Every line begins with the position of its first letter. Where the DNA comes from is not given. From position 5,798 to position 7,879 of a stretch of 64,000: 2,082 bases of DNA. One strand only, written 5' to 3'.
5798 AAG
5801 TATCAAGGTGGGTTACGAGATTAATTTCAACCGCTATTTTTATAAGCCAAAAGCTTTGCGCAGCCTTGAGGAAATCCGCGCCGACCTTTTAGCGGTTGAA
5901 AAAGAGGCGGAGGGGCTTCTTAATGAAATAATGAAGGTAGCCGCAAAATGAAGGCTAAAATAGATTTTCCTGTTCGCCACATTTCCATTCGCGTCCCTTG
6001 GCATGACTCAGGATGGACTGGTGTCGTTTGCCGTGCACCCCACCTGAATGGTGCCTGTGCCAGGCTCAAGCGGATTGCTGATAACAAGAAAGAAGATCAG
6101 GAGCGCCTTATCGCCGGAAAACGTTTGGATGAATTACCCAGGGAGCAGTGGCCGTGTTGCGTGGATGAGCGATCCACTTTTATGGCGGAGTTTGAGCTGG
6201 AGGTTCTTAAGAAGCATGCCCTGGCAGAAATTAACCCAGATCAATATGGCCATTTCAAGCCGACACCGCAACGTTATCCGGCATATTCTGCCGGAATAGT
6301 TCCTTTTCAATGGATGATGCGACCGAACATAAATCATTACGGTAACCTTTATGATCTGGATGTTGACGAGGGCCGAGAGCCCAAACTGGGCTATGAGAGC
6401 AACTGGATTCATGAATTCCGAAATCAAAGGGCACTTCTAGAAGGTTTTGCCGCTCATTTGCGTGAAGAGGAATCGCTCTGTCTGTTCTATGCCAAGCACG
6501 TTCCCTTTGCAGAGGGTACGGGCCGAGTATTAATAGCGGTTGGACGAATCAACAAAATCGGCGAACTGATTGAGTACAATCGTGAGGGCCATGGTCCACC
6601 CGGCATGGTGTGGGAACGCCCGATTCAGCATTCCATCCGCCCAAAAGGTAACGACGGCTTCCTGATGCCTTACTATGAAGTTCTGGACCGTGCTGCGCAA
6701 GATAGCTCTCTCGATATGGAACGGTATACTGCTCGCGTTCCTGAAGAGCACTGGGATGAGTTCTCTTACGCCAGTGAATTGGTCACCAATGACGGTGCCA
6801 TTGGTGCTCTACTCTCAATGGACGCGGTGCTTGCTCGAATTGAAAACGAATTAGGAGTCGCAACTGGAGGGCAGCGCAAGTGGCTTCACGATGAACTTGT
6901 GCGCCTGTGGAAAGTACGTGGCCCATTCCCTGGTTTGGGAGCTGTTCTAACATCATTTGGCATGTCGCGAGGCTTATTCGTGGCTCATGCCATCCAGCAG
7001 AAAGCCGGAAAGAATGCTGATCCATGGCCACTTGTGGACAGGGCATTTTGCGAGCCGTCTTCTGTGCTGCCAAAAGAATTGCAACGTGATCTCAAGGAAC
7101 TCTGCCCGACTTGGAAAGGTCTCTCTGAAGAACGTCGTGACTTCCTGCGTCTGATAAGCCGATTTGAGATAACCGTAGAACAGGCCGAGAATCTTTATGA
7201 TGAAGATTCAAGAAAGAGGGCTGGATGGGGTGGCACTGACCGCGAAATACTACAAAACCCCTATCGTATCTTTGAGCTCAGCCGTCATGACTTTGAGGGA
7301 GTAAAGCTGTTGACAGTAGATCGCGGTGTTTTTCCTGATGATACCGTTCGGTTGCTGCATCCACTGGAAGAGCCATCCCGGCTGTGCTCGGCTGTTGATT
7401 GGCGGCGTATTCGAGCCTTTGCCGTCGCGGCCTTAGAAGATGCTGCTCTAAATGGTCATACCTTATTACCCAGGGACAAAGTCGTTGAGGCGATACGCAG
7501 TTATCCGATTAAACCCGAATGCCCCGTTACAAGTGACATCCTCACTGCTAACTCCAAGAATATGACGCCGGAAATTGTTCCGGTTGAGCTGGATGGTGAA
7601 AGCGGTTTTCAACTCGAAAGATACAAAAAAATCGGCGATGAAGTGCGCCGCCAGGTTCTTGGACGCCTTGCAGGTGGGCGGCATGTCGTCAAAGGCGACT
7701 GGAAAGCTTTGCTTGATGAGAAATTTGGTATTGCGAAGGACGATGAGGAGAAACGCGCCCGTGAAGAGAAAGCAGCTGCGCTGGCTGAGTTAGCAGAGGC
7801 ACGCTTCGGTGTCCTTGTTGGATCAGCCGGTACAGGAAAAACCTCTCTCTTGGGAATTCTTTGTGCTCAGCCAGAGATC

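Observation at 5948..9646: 1232-aa three-part protein with an unrecognised Cys-rich N-domain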

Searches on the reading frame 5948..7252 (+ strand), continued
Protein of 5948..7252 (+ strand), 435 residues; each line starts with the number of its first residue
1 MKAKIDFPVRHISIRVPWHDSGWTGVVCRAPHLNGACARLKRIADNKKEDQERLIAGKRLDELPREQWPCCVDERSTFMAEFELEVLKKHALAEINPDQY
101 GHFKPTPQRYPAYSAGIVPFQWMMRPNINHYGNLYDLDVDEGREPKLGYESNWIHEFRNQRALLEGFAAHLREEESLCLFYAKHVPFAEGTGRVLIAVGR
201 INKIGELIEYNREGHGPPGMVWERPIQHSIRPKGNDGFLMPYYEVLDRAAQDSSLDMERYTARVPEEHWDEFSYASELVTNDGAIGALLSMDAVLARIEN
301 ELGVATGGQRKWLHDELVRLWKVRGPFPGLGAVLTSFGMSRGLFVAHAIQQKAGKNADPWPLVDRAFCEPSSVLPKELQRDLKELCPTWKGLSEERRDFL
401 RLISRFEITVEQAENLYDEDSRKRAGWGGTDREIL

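Call 40: search_protein_families(library=pfam, proteins=[L007:6023-9220:+, L006:13744-15786:+, L006:9223-9975:+, L006:16662-19637:+, L030:6226-9987:+, L040:2303-6235:+, L080:6634-9732:+, L065:6486-9869:+, L051:7809-9500:+, L041:8307-10673:+], max_evalue=0.00001)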
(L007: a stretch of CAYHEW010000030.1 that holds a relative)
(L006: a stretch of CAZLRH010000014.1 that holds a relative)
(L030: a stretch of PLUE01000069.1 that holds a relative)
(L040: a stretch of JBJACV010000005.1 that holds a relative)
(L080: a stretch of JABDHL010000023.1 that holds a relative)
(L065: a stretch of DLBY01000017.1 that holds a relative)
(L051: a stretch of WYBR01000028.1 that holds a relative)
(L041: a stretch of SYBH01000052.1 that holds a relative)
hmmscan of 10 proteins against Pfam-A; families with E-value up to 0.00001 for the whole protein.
L007:6023-9220:+ (1065 aa): 4 families
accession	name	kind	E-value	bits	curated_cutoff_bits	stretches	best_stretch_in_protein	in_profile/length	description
PF00271.37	Helicase_C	-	5.6e-13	49.5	23.5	1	666-802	6-110/110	Helicase conserved C-terminal domain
PF00176.29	SNF2-rel_dom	-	1.2e-10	41.5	24.9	0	246-292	14-67/290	SNF2-related domain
PF04851.21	ResIII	-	7.7e-07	29.6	22.5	0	249-386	24-163/164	Type III restriction enzyme, res subunit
PF00270.35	DEAD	-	3.4e-06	27.3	26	0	334-386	114-161/167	DEAD/DEAH box helicase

L006:13744-15786:+ (680 aa): 1 family
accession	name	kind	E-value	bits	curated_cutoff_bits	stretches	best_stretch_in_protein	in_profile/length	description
PF01555.25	N6_N4_Mtase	-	5.6e-30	105.4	26.7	1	121-471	1-203/221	DNA methylase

L006:9223-9975:+ (250 aa): 1 family
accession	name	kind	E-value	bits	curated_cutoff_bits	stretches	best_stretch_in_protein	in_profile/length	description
PF14335.11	DUF4391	-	4.1e-69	233.5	29.9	1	11-241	2-230/232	Domain of unknown function (DUF4391)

L006:16662-19637:+ (991 aa): 3 families
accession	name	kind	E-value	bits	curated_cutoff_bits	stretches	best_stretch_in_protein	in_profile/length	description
PF19778.5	RE_endonuc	-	1.4e-34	118.6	23.4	1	874-969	2-98/108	Endonuclease domain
PF04851.21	ResIII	-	1.1e-09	38.8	22.5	1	89-220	25-133/164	Type III restriction enzyme, res subunit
PF00270.35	DEAD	-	2e-07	31.3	26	1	87-252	14-161/167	DEAD/DEAH box helicase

L030:6226-9987:+ (1253 aa): 0 families

L040:2303-6235:+ (1310 aa): 4 families
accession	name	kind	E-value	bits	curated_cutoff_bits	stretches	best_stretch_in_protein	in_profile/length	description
PF18135.7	Type_ISP_C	-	8.6e-84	282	25.9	1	758-1113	2-342/342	Type ISP C-terminal specificity domain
PF02384.22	N6_Mtase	-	9.8e-09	35.4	20.4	1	352-574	4-138/311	N-6 DNA Methylase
PF00717.28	Peptidase_S24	-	2.9e-08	33.9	23.3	1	1170-1302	5-115/116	Peptidase S24-like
PF07669.17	Eco57I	-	1.6e-06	28.8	25.3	1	548-660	69-165/171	Eco57I restriction-modification methylase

L080:6634-9732:+ (1032 aa): 1 family
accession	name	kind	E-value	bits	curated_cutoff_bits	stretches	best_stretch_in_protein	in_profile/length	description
PF25794.1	SACS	-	9.9e-20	71.8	32.8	1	28-130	8-128/247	Sacsin domain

L065:6486-9869:+ (1127 aa): 2 families
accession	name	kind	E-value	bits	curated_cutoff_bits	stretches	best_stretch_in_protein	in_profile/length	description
PF04851.21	ResIII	-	6.6e-08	33.1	22.5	1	193-321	21-140/164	Type III restriction enzyme, res subunit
PF18766.7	SWI2_SNF2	-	2.2e-06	27.9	26.7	1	200-319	23-131/221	SWI2/SNF2 ATPase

L051:7809-9500:+ (563 aa): 3 families
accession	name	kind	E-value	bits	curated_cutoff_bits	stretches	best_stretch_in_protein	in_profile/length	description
PF00239.26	Resolvase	-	4e-37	128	23.3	1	57-209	2-145/145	Resolvase, N terminal domain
PF07508.19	Recombinase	-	1.5e-15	57.7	21.1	1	235-330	3-102/102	Recombinase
PF13408.12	Zn_ribbon_recom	-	4.2e-15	56.3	25.3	1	345-407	1-58/58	Recombinase zinc beta ribbon domain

L041:8307-10673:+ (788 aa): 5 families
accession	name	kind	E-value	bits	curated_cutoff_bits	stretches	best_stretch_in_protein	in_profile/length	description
PF04851.21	ResIII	-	3.5e-36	125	22.5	1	158-321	5-164/164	Type III restriction enzyme, res subunit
PF08463.15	EcoEI_R_C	-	4.1e-28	99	24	1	629-785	2-163/163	EcoEI R protein C-terminal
PF18766.7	SWI2_SNF2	-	1.7e-15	57.7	26.7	1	160-351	1-187/221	SWI2/SNF2 ATPase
PF00270.35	DEAD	-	1.3e-08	35.2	26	1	166-322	9-162/167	DEAD/DEAH box helicase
PF00271.37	Helicase_C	-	2.4e-06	28.2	23.5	1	406-521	5-109/110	Helicase conserved C-terminal domain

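Call 49: fold_search(model_id=the predicted structure, library=viral)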
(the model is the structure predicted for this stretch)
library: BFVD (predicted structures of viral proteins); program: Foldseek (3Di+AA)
matches with E <= 10: 156; with E <= 0.001: 0
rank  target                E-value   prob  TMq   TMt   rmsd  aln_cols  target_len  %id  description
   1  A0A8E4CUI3            1.7e-01  0.05  0.10  0.08  23.3       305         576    8  Replicase [Erysiphe necator associated abispo virus 7]
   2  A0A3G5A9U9            3.5e-01  0.09  0.09  0.08  14.8       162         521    7  Sel1 repeat family protein [Hyperionvirus sp.]
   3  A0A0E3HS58            3.7e-01  0.02  0.08  0.10  23.4       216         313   10  Uncharacterized protein [Synechococcus phage ACG-2014d]
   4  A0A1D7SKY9            4.6e-01  0.02  0.11  0.14  21.6       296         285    8  Capsid protein [Cyanophage S-RIM14]
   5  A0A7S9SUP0            5.2e-01  0.14  0.09  0.25   8.3        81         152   16  Uncharacterized protein [Virus NIOZ-UU159]
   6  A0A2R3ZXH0            5.5e-01  0.03  0.09  0.13  18.7       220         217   10  Loader of DNA helicase [Enterobacter phage myPSH1140]
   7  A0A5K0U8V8            5.5e-01  0.03  0.08  0.05  20.9       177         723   10  Uncharacterized protein [Yasminevirus sp. GU-2018]
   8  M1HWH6                6.5e-01  0.15  0.13  0.33  11.0       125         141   12  (no name in the UniProt tables at hand)
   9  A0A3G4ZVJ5            6.5e-01  0.06  0.12  0.21  16.7       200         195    8  Uncharacterized protein [Edafosvirus sp.]
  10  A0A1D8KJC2            9.3e-01  0.02  0.11  0.20  18.2       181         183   10  Uncharacterized protein [Synechococcus phage S-CAM3]
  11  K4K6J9                9.8e-01  0.09  0.09  0.25  15.9       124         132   16  Uncharacterized protein [Caulobacter phage CcrColossus]
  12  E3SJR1                1.0e+00  0.03  0.11  0.22  13.3       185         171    8  Uncharacterized protein [Synechococcus phage S-ShM2]
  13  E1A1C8                1.0e+00  0.03  0.11  0.19  18.0       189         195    9  Baseplate tail tube initiator [Aeromonas phage phiAS4]
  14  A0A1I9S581            1.1e+00  0.04  0.12  0.05  24.6       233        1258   11  (no name in the UniProt tables at hand)
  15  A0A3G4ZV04            1.2e+00  0.02  0.11  0.12  31.7       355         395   10  Uncharacterized protein [Edafosvirus sp.]
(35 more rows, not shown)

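Call 61: search_protein_families(library=padloc, alignment_id=A5, max_evalue=1e-10)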
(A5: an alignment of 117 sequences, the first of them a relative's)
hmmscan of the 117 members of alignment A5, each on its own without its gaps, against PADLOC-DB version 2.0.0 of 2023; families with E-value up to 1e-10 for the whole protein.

A. member 1, L002:1519-2967:- (482 aa): 0 families

B. families by the number of members that match (of 117 scanned): 226 families (the first 25 are shown)
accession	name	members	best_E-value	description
PDLC03745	Drt1a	4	0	DRT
PDLC02623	DrmD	4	3.1e-277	DrmD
PDLC03029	MTase_I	4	7e-263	Type I methyltransferase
PDLC02171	Drt1a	4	1.1e-130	-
PDLC03105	Specificity_I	4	5.1e-101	Type I specificity subunit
PDLC03191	Specificity_I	4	1.6e-79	Type I specificity subunit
PDLC03174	Specificity_I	4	1.6e-72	Type I specificity subunit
PDLC02621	DrmD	4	7e-69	DrmD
PDLC02500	BrxHI|BrxHII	4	5e-65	BrxHI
PDLC03804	RTasNitrilase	4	5.3e-61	DRT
PDLC00659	HmaA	4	3.1e-54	SNF2 helicase / DEAD-box helicase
PDLC02572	DrmA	4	1.7e-53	DrmA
PDLC02504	BrxHI|BrxHII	4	2e-50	BrxHII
PDLC02619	DrmD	4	2.5e-47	DrmD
PDLC02632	DrmD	4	4.8e-44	DrmD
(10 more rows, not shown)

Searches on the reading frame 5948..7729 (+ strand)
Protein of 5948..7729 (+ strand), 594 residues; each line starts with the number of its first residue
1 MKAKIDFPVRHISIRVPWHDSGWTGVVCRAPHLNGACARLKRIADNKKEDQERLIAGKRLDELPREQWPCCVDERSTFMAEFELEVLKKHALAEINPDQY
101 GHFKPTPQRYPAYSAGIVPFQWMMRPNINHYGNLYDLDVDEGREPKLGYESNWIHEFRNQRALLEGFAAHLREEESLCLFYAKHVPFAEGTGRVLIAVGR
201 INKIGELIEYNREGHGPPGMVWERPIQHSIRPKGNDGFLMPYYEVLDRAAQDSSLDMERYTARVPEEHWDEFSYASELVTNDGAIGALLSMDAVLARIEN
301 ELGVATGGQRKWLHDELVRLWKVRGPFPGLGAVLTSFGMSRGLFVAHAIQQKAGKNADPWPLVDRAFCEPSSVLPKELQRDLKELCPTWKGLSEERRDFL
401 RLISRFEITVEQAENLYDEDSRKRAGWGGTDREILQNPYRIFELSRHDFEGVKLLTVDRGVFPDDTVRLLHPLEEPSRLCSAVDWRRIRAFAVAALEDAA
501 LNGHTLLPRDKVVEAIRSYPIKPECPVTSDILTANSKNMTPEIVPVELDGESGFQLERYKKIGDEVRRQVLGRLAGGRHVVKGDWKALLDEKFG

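Call 8: search_protein_families(library=pfam, proteins=[window:5948-7729:+], max_evalue=10)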
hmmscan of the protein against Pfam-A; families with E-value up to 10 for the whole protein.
seq(594 aa): 0 families

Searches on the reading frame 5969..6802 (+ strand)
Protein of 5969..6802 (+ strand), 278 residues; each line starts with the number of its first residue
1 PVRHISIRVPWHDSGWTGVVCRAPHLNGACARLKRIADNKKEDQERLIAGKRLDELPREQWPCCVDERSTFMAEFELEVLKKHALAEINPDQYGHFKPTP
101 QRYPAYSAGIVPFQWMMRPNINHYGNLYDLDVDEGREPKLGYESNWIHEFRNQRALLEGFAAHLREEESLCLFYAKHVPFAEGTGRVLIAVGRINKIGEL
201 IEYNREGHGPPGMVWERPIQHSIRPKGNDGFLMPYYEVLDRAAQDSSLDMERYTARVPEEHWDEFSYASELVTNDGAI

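Call 42: search_protein_representatives(alignment_id=A3)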
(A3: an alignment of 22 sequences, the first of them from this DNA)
Query: 22 sequences, 279 profile positions. Proteins with E-value up to 0.001 (for the whole library): 1612; up to 1e-10: 1099; up to 1e-30: 368. The best 150 are listed.
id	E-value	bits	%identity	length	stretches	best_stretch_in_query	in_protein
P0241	1.5e-122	424.9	-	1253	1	1-279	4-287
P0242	2.9e-117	407.6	-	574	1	4-279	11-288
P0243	1.2e-116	405.6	-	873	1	1-278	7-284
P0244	1.7e-116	405.1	-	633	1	1-279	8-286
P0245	2.6e-116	404.5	-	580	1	1-279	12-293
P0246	8.3e-115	399.5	-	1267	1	1-279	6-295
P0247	9.5e-113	392.8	-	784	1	1-278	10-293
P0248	3.2e-111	387.8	-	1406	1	1-279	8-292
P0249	4.6e-111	387.2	-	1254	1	1-279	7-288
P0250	2.1e-110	385.1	-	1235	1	2-279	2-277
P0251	7.2e-110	383.3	-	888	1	1-279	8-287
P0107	1.0e-109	382.8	-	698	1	1-279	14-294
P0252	3.3e-107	374.6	-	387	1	1-279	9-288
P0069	3.9e-107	374.4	-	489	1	1-279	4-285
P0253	1.0e-106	373.0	-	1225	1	1-279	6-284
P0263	2.4e-104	365.2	-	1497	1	3-279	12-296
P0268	6.6e-103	360.5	-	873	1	1-279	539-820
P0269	1.0e-101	356.6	-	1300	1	1-279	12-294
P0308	1.5e-87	310.1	-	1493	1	1-277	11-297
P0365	6.7e-72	258.8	-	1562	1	2-279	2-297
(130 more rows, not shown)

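Call 50: search_protein_families(library=pfam, alignment_id=A3, max_evalue=10)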
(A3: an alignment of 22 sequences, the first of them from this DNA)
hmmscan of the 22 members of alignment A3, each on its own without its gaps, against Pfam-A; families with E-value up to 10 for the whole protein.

A. member 1, seq(278 aa): 0 families

B. families by the number of members that match (of 22 scanned): 2 families
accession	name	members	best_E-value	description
PF22721.1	TBP-TOTE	1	0.019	TATA-binding-like protein domain of the TOTE conflict systems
PF04126.18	Cyclophil_like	1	0.039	Cyclophilin-like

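Call 73: search_protein_families(library=pfam, proteins=[P0248, P0263, P0308, P0365, P0268], max_evalue=0.001)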
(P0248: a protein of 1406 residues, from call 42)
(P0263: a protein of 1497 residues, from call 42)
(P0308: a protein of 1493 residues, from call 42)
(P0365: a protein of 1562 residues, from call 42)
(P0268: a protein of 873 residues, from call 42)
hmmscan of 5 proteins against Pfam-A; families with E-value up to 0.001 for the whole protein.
P0248 (1406 aa): 8 families
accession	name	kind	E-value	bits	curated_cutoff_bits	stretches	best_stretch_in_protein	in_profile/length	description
PF13604.12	AAA_30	-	5.3e-24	85.5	27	1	616-768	4-145/191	AAA domain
PF13245.12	AAA_19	-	1.9e-21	77.1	25.1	1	620-757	3-134/134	AAA domain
PF04326.19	SLFN_AlbA_2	-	1.7e-20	74.1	25.3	1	1255-1390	1-117/118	Schlafen, AlbA_2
PF13538.12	UvrD_C_2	-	2.8e-15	56.4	27.4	1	1023-1069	1-51/52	UvrD-like helicase C-terminal domain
PF01443.25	Viral_helicase1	-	1.1e-14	55.3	21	1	953-1069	121-226/228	Viral superfamily 1 RNA helicase core domain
PF13086.12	AAA_11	-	1.2e-09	38.8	27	1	713-755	213-253/257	AAA domain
PF13401.12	AAA_22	-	3.5e-05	24.6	27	1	630-747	7-122/130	AAA domain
PF03193.22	RsgA_GTPase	-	8.3e-05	22.9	30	0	615-659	93-137/174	RsgA GTPase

P0263 (1497 aa): 10 families
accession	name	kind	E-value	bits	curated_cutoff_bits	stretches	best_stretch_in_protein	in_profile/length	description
PF13604.12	AAA_30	-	1.5e-25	90.5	27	1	622-767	8-141/191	AAA domain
PF13245.12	AAA_19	-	1.2e-23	84.2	25.1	1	622-758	3-133/134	AAA domain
PF01443.25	Viral_helicase1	-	4.9e-15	56.4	21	2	636-757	4-100/228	Viral superfamily 1 RNA helicase core domain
PF13538.12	UvrD_C_2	-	1.8e-14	53.8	27.4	1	1021-1068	1-52/52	UvrD-like helicase C-terminal domain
PF13086.12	AAA_11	-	1.6e-08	35.1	27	1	713-757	210-253/257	AAA domain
PF03193.22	RsgA_GTPase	-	9.3e-06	26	30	1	581-661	58-137/174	RsgA GTPase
PF05970.20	PIF1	-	1.3e-05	25.4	25.9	1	626-759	18-157/223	PIF1-like helicase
PF00005.33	ABC_tran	-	5.8e-05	24.2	25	1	633-694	14-72/137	ABC transporter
PF13479.12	AAA_24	-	6.1e-05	23.4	27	0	634-739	6-88/195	AAA domain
PF13401.12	AAA_22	-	0.00019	22.2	27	1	630-735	5-104/130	AAA domain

P0308 (1493 aa): 9 families
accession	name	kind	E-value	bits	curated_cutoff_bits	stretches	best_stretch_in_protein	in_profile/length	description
PF13604.12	AAA_30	-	2.7e-21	76.6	27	1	632-774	12-141/191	AAA domain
PF13245.12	AAA_19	-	1.4e-19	71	25.1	1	632-765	7-133/134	AAA domain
PF13538.12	UvrD_C_2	-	1e-10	41.7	27.4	1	1010-1052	1-47/52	UvrD-like helicase C-terminal domain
PF01443.25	Viral_helicase1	-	1.9e-10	41.4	21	1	640-764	2-100/228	Viral superfamily 1 RNA helicase core domain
PF13401.12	AAA_22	-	1.2e-07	32.5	27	1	638-760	7-125/130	AAA domain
PF13086.12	AAA_11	-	4.3e-06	27.1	27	1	722-764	213-253/257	AAA domain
PF00005.33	ABC_tran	-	0.00014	22.9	25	1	633-707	8-77/137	ABC transporter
PF13479.12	AAA_24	-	0.0007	19.9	27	0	640-742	6-84/195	AAA domain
PF05127.21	NAT10_TcmA_helicase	-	0.00092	19.6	22.7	0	640-746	1-113/176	RNA cytidine acetyltransferase NAT10/TcmA, helicase domain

P0365 (1562 aa): 8 families
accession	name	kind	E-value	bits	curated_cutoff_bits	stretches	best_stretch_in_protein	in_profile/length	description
PF13245.12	AAA_19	-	7.9e-24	84.8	25.1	1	660-798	3-133/134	AAA domain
PF13604.12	AAA_30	-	3.7e-20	72.9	27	1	659-806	7-140/191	AAA domain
PF01443.25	Viral_helicase1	-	1.3e-09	38.6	21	1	672-804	2-107/228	Viral superfamily 1 RNA helicase core domain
PF13538.12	UvrD_C_2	-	3.3e-09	36.9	27.4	1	1063-1113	1-51/52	UvrD-like helicase C-terminal domain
PF13086.12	AAA_11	-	1.1e-08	35.7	27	1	757-797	215-253/257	AAA domain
PF13401.12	AAA_22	-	1.3e-05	26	27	1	667-791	4-124/130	AAA domain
PF05970.20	PIF1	-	0.00015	21.8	25.9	1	657-798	12-156/223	PIF1-like helicase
PF09848.15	SLFN-g3_helicase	-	0.00059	19.7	24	0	669-799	2-131/354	Schlafen group 3, DNA/RNA helicase domain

P0268 (873 aa): 0 families
